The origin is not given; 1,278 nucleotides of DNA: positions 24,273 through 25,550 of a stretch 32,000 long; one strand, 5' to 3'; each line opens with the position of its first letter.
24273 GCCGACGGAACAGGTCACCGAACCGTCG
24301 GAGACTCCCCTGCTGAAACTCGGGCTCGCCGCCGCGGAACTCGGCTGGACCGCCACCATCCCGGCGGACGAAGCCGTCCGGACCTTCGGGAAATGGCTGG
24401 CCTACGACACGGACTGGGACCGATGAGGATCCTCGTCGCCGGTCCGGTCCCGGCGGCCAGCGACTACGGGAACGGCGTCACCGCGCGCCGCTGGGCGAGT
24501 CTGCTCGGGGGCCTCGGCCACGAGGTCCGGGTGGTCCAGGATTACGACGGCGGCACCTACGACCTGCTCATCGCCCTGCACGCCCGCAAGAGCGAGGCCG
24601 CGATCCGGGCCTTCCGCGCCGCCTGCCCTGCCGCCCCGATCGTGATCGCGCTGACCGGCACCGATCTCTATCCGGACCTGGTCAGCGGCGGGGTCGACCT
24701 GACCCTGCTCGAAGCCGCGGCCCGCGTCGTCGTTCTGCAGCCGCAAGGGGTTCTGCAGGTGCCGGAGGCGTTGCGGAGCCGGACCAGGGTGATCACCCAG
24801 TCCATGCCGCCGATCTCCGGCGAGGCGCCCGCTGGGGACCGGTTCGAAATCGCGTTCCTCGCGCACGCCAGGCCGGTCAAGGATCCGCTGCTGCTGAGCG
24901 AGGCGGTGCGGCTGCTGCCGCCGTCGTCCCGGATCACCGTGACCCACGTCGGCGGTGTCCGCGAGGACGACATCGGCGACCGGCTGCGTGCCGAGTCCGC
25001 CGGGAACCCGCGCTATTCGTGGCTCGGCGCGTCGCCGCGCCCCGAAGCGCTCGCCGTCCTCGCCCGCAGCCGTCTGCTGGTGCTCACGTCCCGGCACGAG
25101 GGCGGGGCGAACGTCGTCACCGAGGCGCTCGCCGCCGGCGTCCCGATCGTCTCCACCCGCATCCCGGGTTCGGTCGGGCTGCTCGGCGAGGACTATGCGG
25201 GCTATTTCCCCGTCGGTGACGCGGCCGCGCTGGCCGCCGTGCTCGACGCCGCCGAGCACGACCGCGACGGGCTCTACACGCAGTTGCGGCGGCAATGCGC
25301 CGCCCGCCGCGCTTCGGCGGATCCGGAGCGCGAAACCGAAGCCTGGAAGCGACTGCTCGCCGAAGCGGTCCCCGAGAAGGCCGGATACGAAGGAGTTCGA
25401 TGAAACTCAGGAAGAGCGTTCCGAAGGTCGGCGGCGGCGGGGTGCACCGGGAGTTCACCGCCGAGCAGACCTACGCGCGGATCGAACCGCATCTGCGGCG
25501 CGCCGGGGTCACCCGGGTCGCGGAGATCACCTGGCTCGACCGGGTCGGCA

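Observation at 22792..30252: Seven-gene, translationally coupled YcaO-TfuA operon with three sugar-handling enzymes: architecture unlike described thioamide RiPP clusters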

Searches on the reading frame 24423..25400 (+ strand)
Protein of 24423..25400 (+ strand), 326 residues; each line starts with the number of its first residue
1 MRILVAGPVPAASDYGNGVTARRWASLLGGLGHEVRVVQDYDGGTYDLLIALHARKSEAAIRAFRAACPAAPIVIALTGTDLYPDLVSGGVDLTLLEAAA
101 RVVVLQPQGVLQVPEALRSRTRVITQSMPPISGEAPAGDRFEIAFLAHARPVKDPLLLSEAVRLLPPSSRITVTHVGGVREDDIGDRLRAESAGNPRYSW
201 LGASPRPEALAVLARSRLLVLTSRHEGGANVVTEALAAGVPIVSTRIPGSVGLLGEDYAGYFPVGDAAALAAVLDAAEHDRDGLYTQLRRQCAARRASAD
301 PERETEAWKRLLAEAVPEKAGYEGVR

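Call 10: search_protein_families(library=pfam, proteins=[window:24423-25400:+], max_evalue=0.01)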
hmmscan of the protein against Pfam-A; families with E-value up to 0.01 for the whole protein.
window:24423-25400:+ (326 aa): 3 families
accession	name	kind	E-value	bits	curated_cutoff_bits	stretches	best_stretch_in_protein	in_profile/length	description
PF00534.26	Glycos_transf_1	-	1.1e-16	61.3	26.4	1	137-291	12-164/172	Glycosyl transferases group 1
PF13692.12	Glyco_trans_1_4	-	5.1e-14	53.2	27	1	143-274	4-136/142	Glycosyl transferases group 1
PF20706.3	GT4-conflict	-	2.9e-05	23.7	26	1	211-283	277-346/385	Family 4 Glycosyltransferase in conflict systems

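Call 11: search_protein_families(library=ncbifam, proteins=[window:24423-25400:+], max_evalue=0.01)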
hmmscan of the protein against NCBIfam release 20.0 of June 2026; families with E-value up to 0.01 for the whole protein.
window:24423-25400:+ (326 aa): 16 families
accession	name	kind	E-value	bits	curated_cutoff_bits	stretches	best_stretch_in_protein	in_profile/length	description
TIGR04348.1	TIGR04348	equivalog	2.6e-102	342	300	1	3-313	1-309/310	selenoneine biosynthesis selenosugar synthase SenB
NF038229.1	Glyco4_Geo_Pelo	equivalog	5.2e-29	101.3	400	1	2-315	1-336/338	GPMC system family 4 glycosyltransferase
TIGR03088.1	stp2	hypoth_equivalog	8.9e-11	41.4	409.05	1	149-283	203-341/374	TIGR03088 family PEP-CTERM/XrtA system glycosyltransferase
NF046085.1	XrtY_assoc_Gly1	equivalog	8.9e-08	31.4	400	1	136-284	205-353/387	XrtY-associated glycosyltransferase XYAG1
NF041876.1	EPS_EpsE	equivalog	1.2e-06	28.1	400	1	199-283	279-364/389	exopolysaccharide biosynthesis GT4 family glycosyltransferase EpsE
NF047684.1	TeichurnBiosyTuaC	equivalog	4.4e-06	25.9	550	1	158-257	237-331/391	teichuronic acid biosynthesis protein TuaC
TIGR04047.1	MSMEG_0565_glyc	hypoth_equivalog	1.5e-05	24.3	259.85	1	202-283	263-344/373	MSMEG_0565 family glycosyltransferase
TIGR03999.1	thiol_BshA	equivalog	4.9e-05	22.4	273.7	1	211-273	268-331/375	N-acetyl-alpha-D-glucosaminyl L-malate synthase BshA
NF011726.0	PRK15179.1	equivalog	0.00038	18.9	733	1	219-276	595-652/694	Vi polysaccharide biosynthesis protein TviE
NF012034.0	PRK15490.1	equivalog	0.00044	18.8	813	1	212-268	469-524/578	Vi polysaccharide biosynthesis glycosyltransferase TviE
NF041010.1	glycosy_Agl16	equivalog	0.00069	18.6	575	1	175-282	210-317/352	glycosylation protein Agl16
NF050063.1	ProtGlycPglJ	equivalog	0.0023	17.2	500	1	212-292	262-343/363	N-acetylgalactosamine-N,N'-diacetylbacillosaminyl-diphospho-undecaprenol 4-alpha-N-acetylgalactosaminyltransferase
NF038011.1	PelF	equivalog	0.0039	16.3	100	1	212-275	380-443/489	GT4 family glycosyltransferase PelF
NF007396.0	PRK09922.1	equivalog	0.0047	15.9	385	1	214-257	258-302/361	lipopolysaccharide 1,6-galactosyltransferase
TIGR04005.1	wcaL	equivalog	0.0088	14.9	537.6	0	226-290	315-381/406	colanic acid biosynthesis glycosyltransferase WcaL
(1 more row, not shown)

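Call 32: search_solved_structures(query=window:24423-25400:+, max_evalue=0.001, show_alignments=1)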
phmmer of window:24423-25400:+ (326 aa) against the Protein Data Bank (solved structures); distinct sequences matched with E-value up to 0.001: 7.
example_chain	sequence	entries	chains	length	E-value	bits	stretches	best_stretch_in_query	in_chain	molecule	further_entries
8jjq_C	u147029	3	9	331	2.7e-57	197.8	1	4-317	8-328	TIGR04348 family glycosyltransferase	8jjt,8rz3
8jjn_C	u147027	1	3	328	3.1e-57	197.6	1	4-316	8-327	TIGR04348 family glycosyltransferase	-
8fbx_A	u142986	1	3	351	3.3e-57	197.5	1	4-317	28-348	Selenosugar synthase SenB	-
8k5u_A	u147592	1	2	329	5.6e-55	190.2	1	3-314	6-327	Se glycosyltransferase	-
8qoy_A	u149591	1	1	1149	0.00022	24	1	178-259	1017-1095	TagF-like capsule polymerase Cps3D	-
3c48_A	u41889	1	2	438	0.00039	23.2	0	143-277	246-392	Predicted glycosyltransferases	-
3c4q_A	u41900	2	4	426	0.00041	23.1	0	143-277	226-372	Predicted glycosyltransferases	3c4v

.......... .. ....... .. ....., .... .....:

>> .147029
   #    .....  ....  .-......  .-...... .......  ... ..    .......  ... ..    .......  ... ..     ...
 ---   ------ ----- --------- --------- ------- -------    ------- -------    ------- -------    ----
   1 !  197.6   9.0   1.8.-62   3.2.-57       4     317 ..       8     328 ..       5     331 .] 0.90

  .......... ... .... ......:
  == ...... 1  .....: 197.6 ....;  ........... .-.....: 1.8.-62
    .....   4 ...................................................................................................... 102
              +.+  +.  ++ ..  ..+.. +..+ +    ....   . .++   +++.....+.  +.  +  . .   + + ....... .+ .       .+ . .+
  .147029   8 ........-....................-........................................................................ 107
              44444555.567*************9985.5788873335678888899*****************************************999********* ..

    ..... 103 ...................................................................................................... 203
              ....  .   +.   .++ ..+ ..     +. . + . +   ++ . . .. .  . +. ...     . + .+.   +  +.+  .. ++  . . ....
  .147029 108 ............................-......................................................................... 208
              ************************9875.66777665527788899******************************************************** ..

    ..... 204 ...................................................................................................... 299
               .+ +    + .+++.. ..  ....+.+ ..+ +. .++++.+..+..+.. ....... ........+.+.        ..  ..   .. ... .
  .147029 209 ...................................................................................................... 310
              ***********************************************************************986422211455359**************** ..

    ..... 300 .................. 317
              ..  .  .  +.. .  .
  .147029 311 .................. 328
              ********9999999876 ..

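Call 52: find_homologous_proteins(query=window:24423-25400:+, max_evalue=1e-20)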
Query window:24423-25400:+ (326 aa): 7061 proteins with E <= 1e-20 among 8000 candidates; the best 120 are listed.
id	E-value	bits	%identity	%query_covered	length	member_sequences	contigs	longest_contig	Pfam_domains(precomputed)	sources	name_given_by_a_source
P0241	4.0e-197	672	97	100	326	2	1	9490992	PF00534.27,PF13692.13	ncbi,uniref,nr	ncbi:hypothetical protein SD37_05260 [Amycolatopsis orientalis]|uniref:Glycosyl transferase family 1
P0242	2.4e-182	623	90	100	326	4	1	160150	PF00534.27,PF13692.13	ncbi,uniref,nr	ncbi:TIGR04348 family glycosyltransferase [Amycolatopsis thailandensis]|uniref:TIGR04348 family glyc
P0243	3.6e-181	620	90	100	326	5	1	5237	PF00534.27,PF13692.13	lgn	-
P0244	1.0e-180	618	90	100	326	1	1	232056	PF00534.27,PF13692.13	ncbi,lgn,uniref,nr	ncbi:selenoneine biosynthesis selenosugar synthase SenB [Amycolatopsis pittospori]|uniref:selenonein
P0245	1.1e-179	615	89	100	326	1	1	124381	PF00534.27,PF13692.13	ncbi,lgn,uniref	ncbi:selenoneine biosynthesis selenosugar synthase SenB [Amycolatopsis sp. NPDC089917]|uniref:seleno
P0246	6.7e-177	606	88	100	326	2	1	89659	PF00534.27,PF13692.13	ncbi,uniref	ncbi:selenoneine biosynthesis selenosugar synthase SenB [Amycolatopsis sp. cmx-11-12]|uniref:selenon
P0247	1.7e-176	604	89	99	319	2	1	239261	PF00534.27,PF13692.13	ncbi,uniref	ncbi:selenoneine biosynthesis selenosugar synthase SenB [Amycolatopsis speibonae]|uniref:Selenoneine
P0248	2.6e-176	604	87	100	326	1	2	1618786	PF00534.27,PF13692.13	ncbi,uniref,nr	ncbi:hypothetical protein GCM10027598_27390 [Amycolatopsis oliviviridis]|uniref:Glycosyl transferase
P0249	9.2e-176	602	87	100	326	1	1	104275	PF00534.27,PF13692.13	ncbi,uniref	ncbi:selenoneine biosynthesis selenosugar synthase SenB [Amycolatopsis sp. NPDC051071]|uniref:seleno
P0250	2.0e-175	601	86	100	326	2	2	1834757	PF00534.27,PF13692.13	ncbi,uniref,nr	ncbi:selenoneine biosynthesis selenosugar synthase SenB [Amycolatopsis roodepoortensis]|uniref:Glyco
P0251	3.1e-175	600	87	100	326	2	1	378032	PF00534.27,PF13692.13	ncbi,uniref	ncbi:selenoneine biosynthesis selenosugar synthase SenB [Amycolatopsis sp. cmx-11-51]|uniref:selenon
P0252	1.2e-127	444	66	96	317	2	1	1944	PF00534.27,PF13692.13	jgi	jgi:putative glycosyltransferase (TIGR04348 family)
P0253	2.2e-126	440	67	96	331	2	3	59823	PF00534.27,PF20706.4,PF13692.13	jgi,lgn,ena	-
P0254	2.5e-124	433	65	96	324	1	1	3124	PF00534.27,PF13692.13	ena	-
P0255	7.3e-121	422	64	98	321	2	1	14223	PF00534.27,PF13692.13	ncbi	-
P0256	4.5e-119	416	65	96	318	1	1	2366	PF00534.27,PF20706.4,PF13692.13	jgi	jgi:putative glycosyltransferase (TIGR04348 family)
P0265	2.1e-116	407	62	98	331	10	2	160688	PF00534.27,PF20706.4,PF13692.13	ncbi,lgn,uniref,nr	ncbi:TIGR04348 family glycosyltransferase [Streptomyces cocklensis]|uniref:D-inositol 3-phosphate gl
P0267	3.3e-116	406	61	98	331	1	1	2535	PF00534.27,PF13692.13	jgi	jgi:putative glycosyltransferase (TIGR04348 family)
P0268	3.5e-116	406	63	96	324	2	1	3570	PF00534.27,PF13692.13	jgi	jgi:putative glycosyltransferase (TIGR04348 family)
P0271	1.0e-115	405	64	96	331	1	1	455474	PF00534.27,PF20706.4,PF13692.13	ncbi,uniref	ncbi:selenoneine biosynthesis selenosugar synthase SenB [Streptomyces sp. NPDC015346]|uniref:selenon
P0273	1.5e-114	401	63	96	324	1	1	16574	PF00534.27,PF13692.13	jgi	jgi:putative glycosyltransferase (TIGR04348 family)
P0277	7.9e-114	398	62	96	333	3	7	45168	PF00534.27,PF13692.13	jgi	jgi:putative glycosyltransferase (TIGR04348 family)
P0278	1.9e-113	397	61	96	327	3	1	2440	PF00534.27,PF13692.13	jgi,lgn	jgi:putative glycosyltransferase (TIGR04348 family)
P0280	6.2e-113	395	62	99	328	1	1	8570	PF00534.27,PF20706.4,PF13692.13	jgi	jgi:putative glycosyltransferase (TIGR04348 family)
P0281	7.1e-113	395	64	96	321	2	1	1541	PF00534.27,PF20706.4,PF13692.13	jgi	jgi:putative glycosyltransferase (TIGR04348 family)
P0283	4.0e-112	393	63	96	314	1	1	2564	PF00534.27,PF13692.13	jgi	jgi:putative glycosyltransferase (TIGR04348 family)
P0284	6.3e-112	392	61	96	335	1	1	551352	PF00534.27,PF13692.13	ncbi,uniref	ncbi:selenoneine biosynthesis selenosugar synthase SenB [Actinoplanes sp. NPDC049681]|uniref:selenon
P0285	7.0e-112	392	64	96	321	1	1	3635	PF00534.27,PF13692.13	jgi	jgi:putative glycosyltransferase (TIGR04348 family)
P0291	1.6e-110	388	63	95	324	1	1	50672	PF00534.27,PF20706.4,PF13692.13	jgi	jgi:putative glycosyltransferase (TIGR04348 family)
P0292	1.9e-110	387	62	96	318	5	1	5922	PF00534.27,PF13692.13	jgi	jgi:putative glycosyltransferase (TIGR04348 family)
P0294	3.1e-110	387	62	96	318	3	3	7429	PF00534.27,PF13692.13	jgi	jgi:putative glycosyltransferase (TIGR04348 family)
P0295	3.2e-110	387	61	96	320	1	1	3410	PF00534.27,PF13692.13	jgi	jgi:putative glycosyltransferase (TIGR04348 family)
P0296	3.6e-110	386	61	96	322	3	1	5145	PF00534.27,PF20706.4,PF13692.13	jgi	jgi:putative glycosyltransferase (TIGR04348 family)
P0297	5.4e-110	386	63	90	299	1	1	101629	PF00534.27,PF13692.13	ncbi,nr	ncbi:MAG: TIGR04348 family glycosyltransferase [Streptosporangiales bacterium]|nr:TIGR04348 family g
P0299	6.5e-110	386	60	96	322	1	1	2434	PF00534.27,PF13692.13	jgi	jgi:putative glycosyltransferase (TIGR04348 family)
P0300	6.7e-110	385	61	96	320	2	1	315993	PF00534.27,PF20706.4,PF13692.13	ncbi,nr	ncbi:TIGR04348 family glycosyltransferase [Haloechinothrix sp. LS1_15]|nr:TIGR04348 family glycosylt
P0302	1.1e-109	385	63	96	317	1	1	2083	PF00534.27,PF13692.13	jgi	jgi:putative glycosyltransferase (TIGR04348 family)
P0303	1.2e-109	385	61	95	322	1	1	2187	PF00534.27,PF13692.13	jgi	jgi:putative glycosyltransferase (TIGR04348 family)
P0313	4.5e-109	383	60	96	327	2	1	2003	PF00534.27,PF20706.4,PF13692.13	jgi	jgi:putative glycosyltransferase (TIGR04348 family)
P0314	4.7e-109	383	62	96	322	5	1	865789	PF00534.27,PF13692.13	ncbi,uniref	ncbi:selenoneine biosynthesis selenosugar synthase SenB [Haloechinothrix aidingensis]|uniref:selenon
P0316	9.5e-109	382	60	96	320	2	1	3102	PF00534.27,PF13692.13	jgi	jgi:putative glycosyltransferase (TIGR04348 family)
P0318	1.0e-108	382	61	96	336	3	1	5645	PF00534.27,PF13692.13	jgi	jgi:putative glycosyltransferase (TIGR04348 family)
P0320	1.5e-108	381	63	96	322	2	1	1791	PF00534.27,PF13692.13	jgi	jgi:putative glycosyltransferase (TIGR04348 family)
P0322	2.0e-108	381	61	96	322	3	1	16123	PF00534.27,PF13692.13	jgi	jgi:putative glycosyltransferase (TIGR04348 family)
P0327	3.7e-108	380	60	96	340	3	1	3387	PF00534.27,PF20706.4,PF13692.13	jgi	jgi:putative glycosyltransferase (TIGR04348 family)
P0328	4.2e-108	380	62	96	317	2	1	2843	PF00534.27,PF13692.13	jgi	jgi:putative glycosyltransferase (TIGR04348 family)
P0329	6.0e-108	379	59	96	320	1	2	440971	PF00534.27,PF13692.13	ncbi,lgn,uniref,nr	ncbi:selenoneine biosynthesis selenosugar synthase SenB [Actinomadura alba]|uniref:TIGR04348 family 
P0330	6.0e-108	379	62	96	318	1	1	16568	PF00534.27,PF13692.13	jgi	jgi:putative glycosyltransferase (TIGR04348 family)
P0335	3.1e-107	377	60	99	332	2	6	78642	PF00534.27,PF13692.13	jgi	jgi:putative glycosyltransferase (TIGR04348 family)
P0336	4.6e-107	376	62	96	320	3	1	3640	PF00534.27,PF20706.4,PF13692.13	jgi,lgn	jgi:putative glycosyltransferase (TIGR04348 family)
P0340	9.0e-107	375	61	95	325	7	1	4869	PF00534.27,PF13692.13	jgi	jgi:putative glycosyltransferase (TIGR04348 family)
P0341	1.3e-106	375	62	96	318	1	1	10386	PF00534.27,PF13692.13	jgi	jgi:putative glycosyltransferase (TIGR04348 family)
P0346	2.5e-106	374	60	96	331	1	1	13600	PF00534.27,PF13692.13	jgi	jgi:putative glycosyltransferase (TIGR04348 family)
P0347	3.2e-106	373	59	96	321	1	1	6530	PF00534.27,PF13692.13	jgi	jgi:putative glycosyltransferase (TIGR04348 family)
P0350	3.9e-106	373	61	96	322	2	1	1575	PF00534.27,PF13692.13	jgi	jgi:putative glycosyltransferase (TIGR04348 family)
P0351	4.3e-106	373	60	96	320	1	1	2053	PF00534.27,PF20706.4,PF13692.13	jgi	jgi:putative glycosyltransferase (TIGR04348 family)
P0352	5.7e-106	373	63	93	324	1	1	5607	PF00534.27,PF13692.13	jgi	jgi:putative glycosyltransferase (TIGR04348 family)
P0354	1.0e-105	372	62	93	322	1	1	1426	PF00534.27,PF13692.13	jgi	jgi:putative glycosyltransferase (TIGR04348 family)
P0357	2.5e-105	370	59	95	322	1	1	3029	PF00534.27,PF13692.13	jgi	jgi:putative glycosyltransferase (TIGR04348 family)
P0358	2.8e-105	370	63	96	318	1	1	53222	PF00534.27,PF13692.13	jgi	jgi:putative glycosyltransferase (TIGR04348 family)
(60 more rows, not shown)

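Call 53: find_encoding_contigs(protein=P0253, flank=7000, max_places=2)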
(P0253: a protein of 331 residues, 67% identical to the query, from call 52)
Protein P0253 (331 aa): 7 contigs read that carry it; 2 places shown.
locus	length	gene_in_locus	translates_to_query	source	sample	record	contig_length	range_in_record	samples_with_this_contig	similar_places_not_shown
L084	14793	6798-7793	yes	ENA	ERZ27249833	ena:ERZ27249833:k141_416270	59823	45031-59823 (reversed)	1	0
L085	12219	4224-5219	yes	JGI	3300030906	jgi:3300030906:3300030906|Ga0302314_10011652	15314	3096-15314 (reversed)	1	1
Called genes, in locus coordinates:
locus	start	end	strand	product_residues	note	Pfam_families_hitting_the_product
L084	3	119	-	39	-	?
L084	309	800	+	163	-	-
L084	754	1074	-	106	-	PF13560:HTH_31, PF01381:HTH_3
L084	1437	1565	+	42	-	-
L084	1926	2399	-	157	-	-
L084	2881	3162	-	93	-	-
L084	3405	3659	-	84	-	-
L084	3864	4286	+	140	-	-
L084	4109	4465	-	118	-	-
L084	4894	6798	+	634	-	PF01370:Epimerase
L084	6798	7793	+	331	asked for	PF20706:GT4-conflict (weak), PF00534:Glycos_transf_1, PF13692:Glyco_trans_1_4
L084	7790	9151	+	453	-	PF02624:YcaO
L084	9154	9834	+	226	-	PF07812:TfuA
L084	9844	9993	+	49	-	-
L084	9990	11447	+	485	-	PF07690:MFS_1, PF00083:Sugar_tr (weak), PF07690:MFS_1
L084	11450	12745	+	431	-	PF03446:NAD_binding_2 (weak), PF03721:UDPG_MGDP_dh_N, PF00984:UDPG_MGDP_dh, PF03720:UDPG_MGDP_dh_C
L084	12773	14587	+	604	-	PF13522:GATase_6, PF13537:GATase_7, PF00733:Asn_synthase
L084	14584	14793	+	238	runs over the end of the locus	PF13350:Y_phosphatase3, PF22785:Tc-R-P (faint)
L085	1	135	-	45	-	?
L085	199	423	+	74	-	-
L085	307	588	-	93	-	-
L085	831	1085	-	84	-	-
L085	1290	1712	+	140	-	-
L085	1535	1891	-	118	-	-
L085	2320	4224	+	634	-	PF01370:Epimerase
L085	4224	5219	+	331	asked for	PF20706:GT4-conflict (weak), PF00534:Glycos_transf_1, PF13692:Glyco_trans_1_4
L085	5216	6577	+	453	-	PF02624:YcaO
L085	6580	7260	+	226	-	PF07812:TfuA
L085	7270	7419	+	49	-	-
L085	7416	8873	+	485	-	PF07690:MFS_1, PF00083:Sugar_tr (weak), PF07690:MFS_1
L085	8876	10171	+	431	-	PF03446:NAD_binding_2 (weak), PF03721:UDPG_MGDP_dh_N, PF00984:UDPG_MGDP_dh, PF03720:UDPG_MGDP_dh_C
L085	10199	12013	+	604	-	PF13522:GATase_6, PF13537:GATase_7, PF00733:Asn_synthase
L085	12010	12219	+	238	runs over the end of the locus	PF13350:Y_phosphatase3, PF22785:Tc-R-P (faint)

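Call 54: find_encoding_contigs(protein=P0314, flank=7000, max_places=1)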
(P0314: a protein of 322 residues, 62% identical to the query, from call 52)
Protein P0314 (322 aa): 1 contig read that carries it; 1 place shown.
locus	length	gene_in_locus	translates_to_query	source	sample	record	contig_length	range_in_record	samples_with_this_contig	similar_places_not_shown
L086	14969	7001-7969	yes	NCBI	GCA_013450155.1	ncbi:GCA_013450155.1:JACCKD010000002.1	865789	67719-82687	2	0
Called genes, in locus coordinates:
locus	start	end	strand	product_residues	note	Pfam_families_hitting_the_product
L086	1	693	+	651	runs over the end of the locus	PF01261:AP_endonuc_2, PF14696:Glyoxalase_5 (faint), PF00903:Glyoxalase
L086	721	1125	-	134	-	PF00903:Glyoxalase, PF22677:Ble-like_N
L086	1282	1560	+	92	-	PF01037:AsnC_trans_reg, PF03927:NapD (weak)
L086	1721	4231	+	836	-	PF02861:Clp_N, PF00004:AAA, PF17871:AAA_lid_9, PF02151:UVR, PF00004:AAA, PF07724:AAA_2, PF07728:AAA_5, PF10431:ClpB_D2-small, +9 more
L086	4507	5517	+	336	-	PF10017:Methyltransf_33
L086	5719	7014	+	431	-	PF12867:DinB_2, PF03781:FGE-sulfatase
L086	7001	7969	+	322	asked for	PF00534:Glycos_transf_1, PF13692:Glyco_trans_1_4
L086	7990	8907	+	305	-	PF12974:Phosphonate-bd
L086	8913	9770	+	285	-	PF00005:ABC_tran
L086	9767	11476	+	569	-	PF00528:BPD_transp_1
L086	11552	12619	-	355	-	PF00586:AIRS, PF02769:AIRS_C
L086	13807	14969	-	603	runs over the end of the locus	PF00743:FMO-like, PF00890:FAD_binding_2 (weak), PF01266:DAO (weak), PF07992:Pyr_redox_2, PF13450:NAD_binding_8, PF13738:Pyr_redox_3, PF13434:Lys_Orn_oxgnase (weak), PF16170:DUF4873, +1 more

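Call 55: find_encoding_contigs(protein=P0329, flank=7000, max_places=1)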
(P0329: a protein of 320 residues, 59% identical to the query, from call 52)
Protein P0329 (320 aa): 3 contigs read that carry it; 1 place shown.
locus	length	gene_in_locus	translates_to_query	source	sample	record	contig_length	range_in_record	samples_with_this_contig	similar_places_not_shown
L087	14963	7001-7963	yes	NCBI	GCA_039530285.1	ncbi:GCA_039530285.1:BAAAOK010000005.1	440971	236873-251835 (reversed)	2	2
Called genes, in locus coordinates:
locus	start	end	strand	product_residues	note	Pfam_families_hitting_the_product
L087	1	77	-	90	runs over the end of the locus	-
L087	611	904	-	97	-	-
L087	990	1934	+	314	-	PF25213:HVO_A0261_N (weak), PF01022:HTH_5, PF12802:MarR_2 (weak), PF12840:HTH_20, PF08327:AHSA1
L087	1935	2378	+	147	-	PF10604:Polyketide_cyc2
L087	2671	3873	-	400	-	PF00266:Aminotran_5, PF01041:DegT_DnrJ_EryC1, PF01212:Beta_elim_lyase (weak)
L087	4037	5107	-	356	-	PF00586:AIRS, PF02769:AIRS_C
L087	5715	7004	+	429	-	PF12867:DinB_2, PF03781:FGE-sulfatase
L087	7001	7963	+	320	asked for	PF00534:Glycos_transf_1, PF13692:Glyco_trans_1_4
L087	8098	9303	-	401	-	PF01206:TusA (weak), PF11583:AurF (weak)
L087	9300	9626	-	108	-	-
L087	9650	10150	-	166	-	PF12974:Phosphonate-bd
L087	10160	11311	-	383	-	PF02771:Acyl-CoA_dh_N, PF02770:Acyl-CoA_dh_M, PF00441:Acyl-CoA_dh_1, PF08028:Acyl-CoA_dh_2 (weak)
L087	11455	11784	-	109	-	-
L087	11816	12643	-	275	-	PF05724:TPMT, PF13489:Methyltransf_23, PF05175:MTS (weak), PF02353:CMAS (weak), PF08241:Methyltransf_11, PF08242:Methyltransf_12, PF13649:Methyltransf_25, PF13847:Methyltransf_31, +1 more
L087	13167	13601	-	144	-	PF10604:Polyketide_cyc2, PF03364:Polyketide_cyc (weak)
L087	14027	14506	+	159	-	PF00903:Glyoxalase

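Call 82: search_protein_families(library=ncbifam, proteins=[L084:4894-6798:+], max_evalue=0.00001)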
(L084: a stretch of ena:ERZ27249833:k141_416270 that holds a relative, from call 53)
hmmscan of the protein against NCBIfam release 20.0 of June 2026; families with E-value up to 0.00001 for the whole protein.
L084:4894-6798:+ (634 aa): 1 family
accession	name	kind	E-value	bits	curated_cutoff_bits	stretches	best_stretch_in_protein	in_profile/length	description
TIGR03466.1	HpnA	hypoth_equivalog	2.3e-08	33.3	367.65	1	396-537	62-213/327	hopanoid-associated sugar epimerase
